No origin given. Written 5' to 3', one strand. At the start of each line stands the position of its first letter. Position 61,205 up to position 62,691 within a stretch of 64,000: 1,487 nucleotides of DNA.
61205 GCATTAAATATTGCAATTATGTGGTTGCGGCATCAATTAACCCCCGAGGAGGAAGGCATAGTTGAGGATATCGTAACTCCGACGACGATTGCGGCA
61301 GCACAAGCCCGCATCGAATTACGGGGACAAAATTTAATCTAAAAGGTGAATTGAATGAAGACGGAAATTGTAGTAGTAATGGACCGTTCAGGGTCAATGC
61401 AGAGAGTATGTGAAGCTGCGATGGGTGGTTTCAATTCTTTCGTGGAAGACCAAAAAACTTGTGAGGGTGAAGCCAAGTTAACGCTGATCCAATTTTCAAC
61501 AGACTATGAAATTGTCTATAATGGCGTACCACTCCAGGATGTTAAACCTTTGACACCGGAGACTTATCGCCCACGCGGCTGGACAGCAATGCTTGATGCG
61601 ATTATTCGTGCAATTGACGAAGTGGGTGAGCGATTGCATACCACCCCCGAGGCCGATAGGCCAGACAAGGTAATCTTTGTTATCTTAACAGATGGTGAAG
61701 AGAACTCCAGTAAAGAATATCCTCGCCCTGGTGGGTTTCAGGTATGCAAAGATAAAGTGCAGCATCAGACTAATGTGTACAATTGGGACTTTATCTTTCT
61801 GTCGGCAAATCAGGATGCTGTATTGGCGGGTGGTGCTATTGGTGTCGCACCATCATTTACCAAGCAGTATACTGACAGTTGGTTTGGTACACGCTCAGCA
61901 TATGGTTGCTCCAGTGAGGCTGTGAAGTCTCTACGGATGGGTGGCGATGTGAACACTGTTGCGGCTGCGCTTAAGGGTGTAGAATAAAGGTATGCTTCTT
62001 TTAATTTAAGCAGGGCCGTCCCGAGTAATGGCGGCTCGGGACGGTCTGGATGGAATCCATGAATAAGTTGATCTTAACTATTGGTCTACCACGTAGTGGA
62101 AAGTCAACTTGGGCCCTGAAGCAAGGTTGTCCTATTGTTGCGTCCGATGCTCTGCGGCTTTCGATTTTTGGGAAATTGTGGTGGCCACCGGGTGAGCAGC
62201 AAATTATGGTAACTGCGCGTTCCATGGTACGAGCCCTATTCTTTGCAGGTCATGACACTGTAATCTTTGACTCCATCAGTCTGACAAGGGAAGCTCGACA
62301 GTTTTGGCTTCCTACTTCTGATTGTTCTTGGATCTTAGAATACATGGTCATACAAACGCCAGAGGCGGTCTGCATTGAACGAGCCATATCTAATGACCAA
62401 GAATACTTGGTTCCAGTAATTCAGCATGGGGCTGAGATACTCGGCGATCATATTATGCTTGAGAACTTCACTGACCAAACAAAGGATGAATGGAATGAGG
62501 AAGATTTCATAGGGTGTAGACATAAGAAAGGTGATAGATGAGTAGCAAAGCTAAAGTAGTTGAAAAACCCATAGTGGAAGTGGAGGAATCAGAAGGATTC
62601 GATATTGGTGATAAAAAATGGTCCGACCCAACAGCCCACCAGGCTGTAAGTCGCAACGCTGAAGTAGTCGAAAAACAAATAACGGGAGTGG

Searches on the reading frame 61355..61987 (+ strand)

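Call 36: search_protein_families(library=pfam, proteins=[window:61355-61987:+], max_evalue=0.05)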
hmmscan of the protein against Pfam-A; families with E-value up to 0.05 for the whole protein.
window:61355-61987:+ (210 aa): 2 families
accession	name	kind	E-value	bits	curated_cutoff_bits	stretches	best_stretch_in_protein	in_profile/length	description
PF00092.34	VWA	-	1.1e-05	26.2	23.8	1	5-120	2-118/174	von Willebrand factor type A domain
PF13519.12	VWA_2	-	6.1e-05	24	27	1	5-114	1-106/107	von Willebrand factor type A domain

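Call 37: search_protein_families(library=phrogs, proteins=[window:61355-61987:+], max_evalue=0.01)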
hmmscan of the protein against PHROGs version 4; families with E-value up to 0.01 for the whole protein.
window:61355-61987:+ (210 aa): 3 families
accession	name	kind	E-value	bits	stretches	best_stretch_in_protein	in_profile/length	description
phrog_7371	-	unknown function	1.6e-50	172.6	1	2-198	6-187/204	-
phrog_26613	-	unknown function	7.8e-10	39.6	1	1-149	11-160/345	-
phrog_5359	-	unknown function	0.0022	18.6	1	3-148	28-175/229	-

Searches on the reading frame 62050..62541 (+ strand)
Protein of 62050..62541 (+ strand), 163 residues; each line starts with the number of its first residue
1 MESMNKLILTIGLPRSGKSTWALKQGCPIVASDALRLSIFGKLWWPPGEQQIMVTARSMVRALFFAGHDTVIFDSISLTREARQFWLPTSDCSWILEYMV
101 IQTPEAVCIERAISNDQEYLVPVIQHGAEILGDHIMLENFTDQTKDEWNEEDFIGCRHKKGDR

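Call 36: search_protein_families(library=pfam, proteins=[window:62050-62541:+], max_evalue=0.05)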
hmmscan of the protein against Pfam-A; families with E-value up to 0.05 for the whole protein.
window:62050-62541:+ (163 aa): 2 families
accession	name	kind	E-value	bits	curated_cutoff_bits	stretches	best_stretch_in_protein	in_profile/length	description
PF13671.12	AAA_33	-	1.3e-07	32.5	27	1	7-111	1-114/143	AAA domain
PF13238.12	AAA_18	-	0.0094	16.8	29.4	1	8-111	1-107/128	AAA domain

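Call 37: search_protein_families(library=phrogs, proteins=[window:62050-62541:+], max_evalue=0.01)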
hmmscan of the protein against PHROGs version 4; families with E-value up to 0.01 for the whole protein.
window:62050-62541:+ (163 aa): 2 families
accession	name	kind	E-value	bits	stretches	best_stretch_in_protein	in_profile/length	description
phrog_505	-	other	2.6e-09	37.9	1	4-116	1-124/295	polynucleotide kinase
phrog_2071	-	other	2.2e-06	28.7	1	3-83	14-98/282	ATPase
